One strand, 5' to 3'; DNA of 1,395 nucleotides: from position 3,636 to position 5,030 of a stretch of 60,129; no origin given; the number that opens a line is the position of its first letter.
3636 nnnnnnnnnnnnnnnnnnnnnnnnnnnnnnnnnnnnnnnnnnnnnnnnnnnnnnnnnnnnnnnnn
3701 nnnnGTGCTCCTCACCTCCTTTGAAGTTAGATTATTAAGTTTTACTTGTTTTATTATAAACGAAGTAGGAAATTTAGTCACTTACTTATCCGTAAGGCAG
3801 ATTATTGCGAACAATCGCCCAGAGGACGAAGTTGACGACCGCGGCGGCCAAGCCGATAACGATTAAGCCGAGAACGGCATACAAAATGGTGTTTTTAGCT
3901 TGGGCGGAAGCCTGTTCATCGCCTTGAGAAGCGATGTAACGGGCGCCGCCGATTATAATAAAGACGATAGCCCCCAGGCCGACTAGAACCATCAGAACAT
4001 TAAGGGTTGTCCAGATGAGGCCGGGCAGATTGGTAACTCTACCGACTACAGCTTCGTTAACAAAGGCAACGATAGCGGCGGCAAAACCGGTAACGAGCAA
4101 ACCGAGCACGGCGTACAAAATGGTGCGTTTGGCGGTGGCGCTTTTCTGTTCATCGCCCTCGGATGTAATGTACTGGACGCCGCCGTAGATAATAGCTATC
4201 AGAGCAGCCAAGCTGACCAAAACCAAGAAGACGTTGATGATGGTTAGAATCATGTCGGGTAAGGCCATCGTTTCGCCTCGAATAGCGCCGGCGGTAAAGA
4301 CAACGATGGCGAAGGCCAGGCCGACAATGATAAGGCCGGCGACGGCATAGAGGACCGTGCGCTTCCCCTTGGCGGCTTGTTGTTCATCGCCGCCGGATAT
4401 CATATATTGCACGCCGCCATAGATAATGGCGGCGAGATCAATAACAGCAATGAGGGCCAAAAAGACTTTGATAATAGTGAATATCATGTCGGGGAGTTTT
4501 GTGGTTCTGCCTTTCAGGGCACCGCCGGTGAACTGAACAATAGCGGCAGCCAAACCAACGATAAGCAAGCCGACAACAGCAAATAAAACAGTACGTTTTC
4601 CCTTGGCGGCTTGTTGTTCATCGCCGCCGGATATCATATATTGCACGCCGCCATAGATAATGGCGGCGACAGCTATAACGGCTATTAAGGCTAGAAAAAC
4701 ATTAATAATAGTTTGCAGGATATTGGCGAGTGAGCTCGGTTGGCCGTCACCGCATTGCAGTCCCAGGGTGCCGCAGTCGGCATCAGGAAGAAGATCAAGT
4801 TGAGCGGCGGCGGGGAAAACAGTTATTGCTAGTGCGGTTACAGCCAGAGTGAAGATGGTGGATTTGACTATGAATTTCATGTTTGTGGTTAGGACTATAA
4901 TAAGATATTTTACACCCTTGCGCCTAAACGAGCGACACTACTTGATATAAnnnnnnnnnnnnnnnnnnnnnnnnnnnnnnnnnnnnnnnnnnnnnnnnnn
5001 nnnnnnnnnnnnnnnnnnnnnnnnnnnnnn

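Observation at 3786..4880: A single gene encoding four concatenated pilin modules (poly-pilin)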

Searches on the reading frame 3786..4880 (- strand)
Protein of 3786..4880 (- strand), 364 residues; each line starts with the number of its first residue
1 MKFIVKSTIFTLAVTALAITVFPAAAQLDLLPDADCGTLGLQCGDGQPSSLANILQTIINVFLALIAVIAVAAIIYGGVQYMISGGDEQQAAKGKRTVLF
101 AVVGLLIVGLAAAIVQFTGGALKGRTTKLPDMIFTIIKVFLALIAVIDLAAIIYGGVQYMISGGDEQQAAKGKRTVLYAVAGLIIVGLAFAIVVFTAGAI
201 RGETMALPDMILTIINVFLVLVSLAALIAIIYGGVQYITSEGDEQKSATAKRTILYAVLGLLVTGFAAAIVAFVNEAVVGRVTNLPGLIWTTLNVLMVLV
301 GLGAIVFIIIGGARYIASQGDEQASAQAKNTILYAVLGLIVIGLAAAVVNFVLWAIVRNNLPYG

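Call 3: search_protein_families(library=pfam, proteins=[window:3786-4880:-], max_evalue=1)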
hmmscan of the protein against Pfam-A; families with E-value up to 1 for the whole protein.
window:3786-4880:- (364 aa): 8 families
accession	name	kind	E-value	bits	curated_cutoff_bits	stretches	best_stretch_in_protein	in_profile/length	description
PF18895.5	T4SS_pilin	-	1.8e-37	127.7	26.6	4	289-352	9-71/71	Type IV secretion system pilin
PF04290.18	DctQ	-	1.1e-05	25.8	28.3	3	206-278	56-127/132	Tripartite ATP-independent periplasmic transporters, DctQ component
PF01578.25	Cytochrom_C_asm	-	0.0077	16.3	29.9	0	74-118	166-207/212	Cytochrome C assembly protein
PF02322.20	Cyt_bd_oxida_II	-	0.0098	15.7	35.6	2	220-353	81-212/302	Cytochrome bd terminal oxidase subunit II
PF14093.11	DUF4271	-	0.23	11.8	29.7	1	172-279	44-151/206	Domain of unknown function (DUF4271)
PF15670.10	Spem1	-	0.29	11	27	0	320-361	14-55/253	Spermatid maturation protein 1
PF06781.17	CrgA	-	0.61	10.7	24.8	0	323-353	26-56/89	Cell division protein CrgA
PF23396.1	DUF7103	-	0.73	10.3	27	0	217-267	30-79/159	Family of unknown function (DUF7103)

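Call 9: find_homologous_proteins(query=window:3786-4880:-, max_evalue=0.001)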
Query window:3786-4880:- (364 aa): 15 proteins with E <= 0.001 among 8000 candidates.
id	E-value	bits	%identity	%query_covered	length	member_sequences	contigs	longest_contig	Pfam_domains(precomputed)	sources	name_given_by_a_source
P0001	1.1e-212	723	100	100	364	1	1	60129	PF04290.19,PF18895.6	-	-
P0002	2.9e-91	324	47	97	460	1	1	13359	PF01578.26,PF18895.6,PF04956.19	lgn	-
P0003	2.2e-82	295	42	90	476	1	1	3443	PF18895.6,PF19607.5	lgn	-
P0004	2.7e-75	272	48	98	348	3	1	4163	PF18895.6,PF04956.19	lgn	-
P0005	2.1e-74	269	46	98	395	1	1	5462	PF18895.6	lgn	-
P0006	2.3e-71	259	45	93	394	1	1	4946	PF18895.6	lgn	-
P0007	3.5e-71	258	46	96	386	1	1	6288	PF18895.6,PF04956.19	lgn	-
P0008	6.6e-42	162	36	77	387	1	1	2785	PF18895.6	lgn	-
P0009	6.2e-40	156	39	55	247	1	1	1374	PF18895.6,PF19607.5,PF04956.19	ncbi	ncbi:MAG: hypothetical protein ACRD4B_03455, partial [Acidobacteriota bacterium]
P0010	1.2e-21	96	37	41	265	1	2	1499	PF18895.6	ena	-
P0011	1.4e-17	82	34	47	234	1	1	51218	PF18895.6,PF04956.19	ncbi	-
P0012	3.6e-12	64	29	56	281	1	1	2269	PF18895.6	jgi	jgi:hypothetical protein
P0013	7.8e-11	60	32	41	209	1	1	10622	PF18895.6,PF04956.19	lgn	-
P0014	1.4e-7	49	35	33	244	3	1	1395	PF18895.6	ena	-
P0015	3.0e-7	48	41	22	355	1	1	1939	PF18895.6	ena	-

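Call 17: find_encoding_contigs(protein=P0002, flank=8000, max_places=3)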
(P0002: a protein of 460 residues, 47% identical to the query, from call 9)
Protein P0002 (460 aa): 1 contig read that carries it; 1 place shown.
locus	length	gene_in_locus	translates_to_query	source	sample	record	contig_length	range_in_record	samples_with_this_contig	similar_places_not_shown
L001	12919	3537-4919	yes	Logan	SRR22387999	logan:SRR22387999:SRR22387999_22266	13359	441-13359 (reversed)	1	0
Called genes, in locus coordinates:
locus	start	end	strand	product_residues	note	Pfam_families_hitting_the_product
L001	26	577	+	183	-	PF01135:PCMT (weak), PF01209:Ubie_methyltran (weak), PF13489:Methyltransf_23 (weak), PF13847:Methyltransf_31, PF08241:Methyltransf_11, PF08242:Methyltransf_12 (weak), PF13649:Methyltransf_25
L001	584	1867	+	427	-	PF01547:SBP_bac_1, PF13416:SBP_bac_8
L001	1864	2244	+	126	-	PF18895:T4SS_pilin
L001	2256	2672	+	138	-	PF18895:T4SS_pilin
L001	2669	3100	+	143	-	PF18895:T4SS_pilin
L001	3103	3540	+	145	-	PF18895:T4SS_pilin (weak)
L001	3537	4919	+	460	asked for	PF04956:TrbC (faint), PF18895:T4SS_pilin, PF01578:Cytochrom_C_asm (faint), PF18895:T4SS_pilin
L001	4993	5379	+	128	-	PF18895:T4SS_pilin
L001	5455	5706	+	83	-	-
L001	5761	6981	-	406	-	-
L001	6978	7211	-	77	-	-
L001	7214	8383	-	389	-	-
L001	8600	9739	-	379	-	PF13439:Glyco_transf_4, PF13579:Glyco_trans_4_4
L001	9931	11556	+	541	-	-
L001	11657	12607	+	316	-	-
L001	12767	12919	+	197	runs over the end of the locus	?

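Call 18: find_encoding_contigs(protein=P0007, flank=8000, max_places=3)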
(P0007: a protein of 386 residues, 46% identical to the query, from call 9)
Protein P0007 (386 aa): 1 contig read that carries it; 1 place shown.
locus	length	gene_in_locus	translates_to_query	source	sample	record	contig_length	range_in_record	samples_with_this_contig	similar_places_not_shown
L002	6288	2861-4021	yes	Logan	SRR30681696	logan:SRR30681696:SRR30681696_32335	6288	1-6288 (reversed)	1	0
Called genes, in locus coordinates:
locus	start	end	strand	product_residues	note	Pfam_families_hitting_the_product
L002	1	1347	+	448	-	?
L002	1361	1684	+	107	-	PF18895:T4SS_pilin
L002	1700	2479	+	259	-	PF18895:T4SS_pilin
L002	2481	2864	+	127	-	PF18895:T4SS_pilin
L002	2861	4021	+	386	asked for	PF04956:TrbC (faint), PF18895:T4SS_pilin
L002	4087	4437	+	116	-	PF18895:T4SS_pilin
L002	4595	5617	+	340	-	PF00657:Lipase_GDSL, PF13472:Lipase_GDSL_2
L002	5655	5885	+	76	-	-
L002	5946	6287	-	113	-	?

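Call 25: search_protein_representatives(protein=window:3786-4880:-)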
Query: 364 residues. Proteins with E-value up to 0.001 (for the whole library): 20728; up to 1e-10: 965; up to 1e-30: 34. The best 150 are listed.
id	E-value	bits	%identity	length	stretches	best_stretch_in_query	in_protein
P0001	3.6e-213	723.4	100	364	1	1-364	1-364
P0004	8.7e-76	271.9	49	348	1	5-357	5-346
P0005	6.6e-75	269.0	52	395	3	185-353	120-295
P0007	1.1e-71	258.4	65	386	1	206-277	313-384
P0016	1.2e-66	241.9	39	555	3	1-347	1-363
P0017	2.1e-65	237.8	36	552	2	5-353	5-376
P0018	3.8e-64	233.6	39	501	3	14-274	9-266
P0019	1.8e-54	201.8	38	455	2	8-273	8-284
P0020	3.2e-53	197.7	39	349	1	3-356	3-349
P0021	5.9e-52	193.6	39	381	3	193-355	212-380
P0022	1.5e-50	189.0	35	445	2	7-289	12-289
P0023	4.2e-49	184.2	41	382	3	197-353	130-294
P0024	3.6e-48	181.1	28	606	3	52-352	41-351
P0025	4.5e-48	180.8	33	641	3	49-352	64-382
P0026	8.0e-47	176.7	47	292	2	212-355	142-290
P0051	1.5e-28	116.6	31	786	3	40-278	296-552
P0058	1.1e-26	110.5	30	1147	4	41-353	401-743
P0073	1.4e-23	100.3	29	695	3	51-273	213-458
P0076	3.1e-23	99.2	30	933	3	42-272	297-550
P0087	5.9e-22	95.0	29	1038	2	65-353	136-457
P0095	5.4e-21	91.8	32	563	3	213-355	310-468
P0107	7.0e-20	88.1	28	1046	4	55-353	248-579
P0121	5.1e-19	85.3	29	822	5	43-264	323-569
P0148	1.2e-17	80.8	28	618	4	54-115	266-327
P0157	2.8e-17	79.6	30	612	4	126-195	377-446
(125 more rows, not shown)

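Call 33: find_related_loci(query=window:3786-4880:-, collection=genome_contigs, flank=10000)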
Query window:3786-4880:- (364 aa) in genome_contigs; peptide patterns used: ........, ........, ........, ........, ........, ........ (x = any residue, [..] = any of these).
75 stretches matched a pattern; 5 encode a relative of the query (tblastn E <= 1e-3); 5 distinct loci.
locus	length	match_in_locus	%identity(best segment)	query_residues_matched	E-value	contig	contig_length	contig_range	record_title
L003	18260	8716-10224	31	58-353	2e-16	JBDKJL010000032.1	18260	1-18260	MAG: Candidatus Parcubacteria bacterium isolate guil_2019_sw_WHONDRS-S19S_0049_B_bin.21 scaffold_2681846, whole genome s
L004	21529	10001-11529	35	1-362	9e-16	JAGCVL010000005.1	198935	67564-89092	Candidatus Saccharibacteria bacterium isolate RGIG10159 Yak_Rumen-4__c1907915, whole genome shotgun sequence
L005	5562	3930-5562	45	1-352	1e-15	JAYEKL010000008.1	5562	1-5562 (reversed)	MAG: Patescibacteria group bacterium isolate MAG138 MAG138_8, whole genome shotgun sequence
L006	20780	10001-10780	28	35-353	3e-15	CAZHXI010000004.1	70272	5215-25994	MAG TPA_asm: uncultured Gammaproteobacteria bacterium isolate SRP278252_co2_296 genome assembly, contig: NODE_587_length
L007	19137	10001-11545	33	11-356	3e-17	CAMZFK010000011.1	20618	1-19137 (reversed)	MAG TPA_asm: uncultured Candidatus Saccharibacteria bacterium isolate SRR10912535_bin.62_metaWRAP_v1.3_MAG genome assemb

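Call 40: search_protein_families(library=pfam, proteins=[L004:6428-9919:-, L004:5714-6382:-, L004:4756-5709:-, L004:2937-4763:-, L004:1102-2940:-, L004:329-1105:-, L004:9941-10768:+, L004:10758-11144:+, L004:11209-11535:+, L004:12219-12902:+], max_evalue=0.001)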
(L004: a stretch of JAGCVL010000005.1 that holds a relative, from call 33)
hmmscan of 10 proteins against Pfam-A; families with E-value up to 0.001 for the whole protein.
L004:6428-9919:- (1163 aa): 0 families

L004:5714-6382:- (222 aa): 1 family
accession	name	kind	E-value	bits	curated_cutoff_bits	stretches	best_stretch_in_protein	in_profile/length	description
PF12666.12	PrgI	-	3.2e-12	47.3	27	1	5-90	1-90/91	PrgI family protein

L004:4756-5709:- (317 aa): 0 families

L004:2937-4763:- (608 aa): 3 families
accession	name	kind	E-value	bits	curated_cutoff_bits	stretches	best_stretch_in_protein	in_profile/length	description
PF19044.6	P-loop_TraG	-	7.8e-30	104.3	25.8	2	424-566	192-341/413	TraG P-loop domain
PF12846.13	AAA_10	-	5.5e-11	42.5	27.5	2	255-297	21-63/362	AAA-like domain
PF01935.23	DUF87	-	4.1e-08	34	23.2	1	258-322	26-92/220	Helicase HerA, central domain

L004:1102-2940:- (612 aa): 1 family
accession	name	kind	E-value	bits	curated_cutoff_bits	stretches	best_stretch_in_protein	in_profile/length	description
PF13529.12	Peptidase_C39_2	-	1.4e-08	35.9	24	1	448-583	11-142/143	Peptidase_C39 like family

L004:329-1105:- (258 aa): 0 families

L004:9941-10768:+ (275 aa): 1 family
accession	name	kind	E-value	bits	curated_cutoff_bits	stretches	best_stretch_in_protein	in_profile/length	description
PF18895.5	T4SS_pilin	-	1e-17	64.4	26.6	2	182-246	7-70/71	Type IV secretion system pilin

L004:10758-11144:+ (128 aa): 1 family
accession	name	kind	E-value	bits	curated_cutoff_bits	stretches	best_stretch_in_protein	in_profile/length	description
PF18895.5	T4SS_pilin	-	2.5e-13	50.3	26.6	1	51-119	3-70/71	Type IV secretion system pilin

L004:11209-11535:+ (108 aa): 2 families
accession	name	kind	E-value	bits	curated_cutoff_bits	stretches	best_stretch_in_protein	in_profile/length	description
PF18895.5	T4SS_pilin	-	5.7e-12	46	26.6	1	37-100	9-71/71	Type IV secretion system pilin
PF04956.18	TrbC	-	0.00085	19.9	27.9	1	27-99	31-97/98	TrbC/VIRB2 pilin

L004:12219-12902:+ (227 aa): 2 families
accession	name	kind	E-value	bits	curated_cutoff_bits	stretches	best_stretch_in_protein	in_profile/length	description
PF00156.33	Pribosyltran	-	2.3e-05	24.2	26.3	1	163-223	64-124/158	Phosphoribosyl transferase domain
PF14681.12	UPRTase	-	0.00031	20.7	27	1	152-223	88-157/206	Uracil phosphoribosyltransferase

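Call 45: predict_structure(alignment_id=A1)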
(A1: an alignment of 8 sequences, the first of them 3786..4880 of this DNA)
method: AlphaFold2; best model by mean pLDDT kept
length: 364 residues; sequences in the alignment: 8
mean_pLDDT: 55.4   pTM: 0.35
mean pLDDT of the five models: 55.4, 48.8, 46.3, 45.3, 44.9
residues with pLDDT >= 90: 0; 70-90: 3; 50-70: 279; < 50: 82
segments of 3 or more residues with pLDDT < 50: 1-31, 40-42, 44-49, 114-127, 198-200, 275-278, 361-364
pLDDT, mean of each block of 10 residues (from residue 1): 40 44 39 50 46 52 56 60 62 63 57 47 43 52 56 56 60 60 56 52 51 57 63 60 63 63 58 50 52 59 63 60 67 65 60 59 41
secondary structure, 60 per line:
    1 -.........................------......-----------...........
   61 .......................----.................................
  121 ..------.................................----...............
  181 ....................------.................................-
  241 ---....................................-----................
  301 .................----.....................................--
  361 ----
elements in order: H2-26 H33-38 H50-83 H88-122 H129-161 H166-200 H207-239 H244-279 H285-317 H322-358

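Call 46: find_homologous_proteins(query=A1, max_evalue=1e-20)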
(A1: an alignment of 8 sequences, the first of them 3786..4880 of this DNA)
Query A1 (8 sequences) (364 aa, profile of the alignment): 11 proteins with E <= 1e-20 among 8000 candidates.
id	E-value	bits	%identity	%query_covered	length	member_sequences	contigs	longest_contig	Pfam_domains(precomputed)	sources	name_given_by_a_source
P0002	4.6e-185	633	47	97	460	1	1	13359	PF01578.26,PF18895.6,PF04956.19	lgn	-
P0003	2.4e-177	608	42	90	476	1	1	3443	PF18895.6,PF19607.5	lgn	-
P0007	2.9e-155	535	46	96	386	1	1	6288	PF18895.6,PF04956.19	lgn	-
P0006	1.9e-154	532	45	93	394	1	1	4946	PF18895.6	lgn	-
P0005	4.8e-141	488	46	98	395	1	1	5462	PF18895.6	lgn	-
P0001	1.5e-137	477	100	100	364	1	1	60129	PF04290.19,PF18895.6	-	-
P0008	3.5e-123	429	36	77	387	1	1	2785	PF18895.6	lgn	-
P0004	8.4e-119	415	48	98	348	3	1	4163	PF18895.6,PF04956.19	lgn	-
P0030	1.2e-96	342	34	93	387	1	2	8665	PF18895.6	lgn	-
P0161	2.8e-91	324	32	92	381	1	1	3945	PF18895.6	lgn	-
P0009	1.4e-54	204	39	55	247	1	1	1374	PF18895.6,PF19607.5,PF04956.19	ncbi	ncbi:MAG: hypothetical protein ACRD4B_03455, partial [Acidobacteriota bacterium]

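Call 52: search_protein_families(library=pfam, proteins=[P0087, P0076, P0107, P0051, P0073, P0121, P0148, P0157, P0058, P0095], max_evalue=0.001)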
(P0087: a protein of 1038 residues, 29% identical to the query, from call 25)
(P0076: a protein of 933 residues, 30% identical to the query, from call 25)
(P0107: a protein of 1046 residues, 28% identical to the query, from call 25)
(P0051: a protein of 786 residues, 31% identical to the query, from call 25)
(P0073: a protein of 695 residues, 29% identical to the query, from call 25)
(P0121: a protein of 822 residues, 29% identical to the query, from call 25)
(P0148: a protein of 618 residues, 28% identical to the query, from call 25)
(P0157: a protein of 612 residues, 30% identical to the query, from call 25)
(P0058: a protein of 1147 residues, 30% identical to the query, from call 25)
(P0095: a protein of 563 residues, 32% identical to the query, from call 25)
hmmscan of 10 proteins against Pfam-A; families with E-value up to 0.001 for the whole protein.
P0087 (1038 aa): 2 families
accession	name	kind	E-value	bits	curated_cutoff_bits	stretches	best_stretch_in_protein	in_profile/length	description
PF18895.5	T4SS_pilin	-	3.2e-46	155.7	26.6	5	208-276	2-69/71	Type IV secretion system pilin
PF04956.18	TrbC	-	1.5e-16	60.8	27.9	1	6-90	14-90/98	TrbC/VIRB2 pilin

P0076 (933 aa): 1 family
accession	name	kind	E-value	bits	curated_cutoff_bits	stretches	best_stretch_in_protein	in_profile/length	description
PF18895.5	T4SS_pilin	-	3.2e-50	168.5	26.6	6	304-374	2-71/71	Type IV secretion system pilin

P0107 (1046 aa): 2 families
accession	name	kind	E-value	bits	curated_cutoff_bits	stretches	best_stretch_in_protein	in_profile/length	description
PF18895.5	T4SS_pilin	-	3.7e-55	184.3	26.6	7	58-115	14-71/71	Type IV secretion system pilin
PF04956.18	TrbC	-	1.4e-31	109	27.9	3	422-489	35-97/98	TrbC/VIRB2 pilin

P0051 (786 aa): 1 family
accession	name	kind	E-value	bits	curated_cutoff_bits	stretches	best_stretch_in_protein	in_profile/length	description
PF18895.5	T4SS_pilin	-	5.6e-50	167.8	26.6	5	306-372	3-67/71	Type IV secretion system pilin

P0073 (695 aa): 1 family
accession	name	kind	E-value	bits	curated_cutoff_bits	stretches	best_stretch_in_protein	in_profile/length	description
PF18895.5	T4SS_pilin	-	7.9e-36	122.4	26.6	5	390-458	3-70/71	Type IV secretion system pilin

P0121 (822 aa): 4 families
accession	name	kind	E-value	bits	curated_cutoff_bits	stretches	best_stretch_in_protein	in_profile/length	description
PF18895.5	T4SS_pilin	-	4.2e-57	190.6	26.6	7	57-111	11-65/71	Type IV secretion system pilin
PF04956.18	TrbC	-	1.9e-28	98.9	27.9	3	15-116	9-97/98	TrbC/VIRB2 pilin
PF24126.1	DUF7394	-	6.2e-05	23.7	27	0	341-378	3-40/65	Family of unknown function (DUF7394)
PF13803.12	DUF4184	-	0.00055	20.2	25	0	425-481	144-201/229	Domain of unknown function (DUF4184)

P0148 (618 aa): 4 families
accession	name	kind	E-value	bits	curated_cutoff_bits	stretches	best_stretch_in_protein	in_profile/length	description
PF01464.25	SLT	-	1.5e-21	76.5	21.3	1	479-579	2-107/117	Transglycosylase SLT domain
PF18895.5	T4SS_pilin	-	3.1e-15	56.4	26.6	2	264-328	6-69/71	Type IV secretion system pilin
PF08592.16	Anthrone_oxy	-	7.3e-05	23.4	27.3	0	278-345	12-75/106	Anthrone oxygenase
PF19258.4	KxYKxGKxW_sig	-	0.00038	20.8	23.6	0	413-428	12-27/41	KxYKxGKxW signal peptide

P0157 (612 aa): 4 families
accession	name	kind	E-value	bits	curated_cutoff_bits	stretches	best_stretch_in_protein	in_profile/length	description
PF01464.25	SLT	-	6.5e-19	68.1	21.3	1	495-590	4-106/117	Transglycosylase SLT domain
PF18895.5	T4SS_pilin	-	5.1e-17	62.1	26.6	2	52-102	17-64/71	Type IV secretion system pilin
PF02322.20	Cyt_bd_oxida_II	-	2.4e-08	34.1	35.6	1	56-230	158-263/302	Cytochrome bd terminal oxidase subunit II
PF06570.16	DUF1129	-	0.00039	20.5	29.1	0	281-337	113-169/207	Protein of unknown function (DUF1129)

P0058 (1147 aa): 2 families
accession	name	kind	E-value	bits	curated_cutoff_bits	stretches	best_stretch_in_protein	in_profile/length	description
PF18895.5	T4SS_pilin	-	6.7e-80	263.6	26.6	11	44-106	3-65/71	Type IV secretion system pilin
PF04956.18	TrbC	-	1.2e-42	144.6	27.9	4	2-105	1-91/98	TrbC/VIRB2 pilin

P0095 (563 aa): 1 family
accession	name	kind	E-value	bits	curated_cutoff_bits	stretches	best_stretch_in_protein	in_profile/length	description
PF18895.5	T4SS_pilin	-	4.5e-44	148.8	26.6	5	140-196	16-71/71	Type IV secretion system pilin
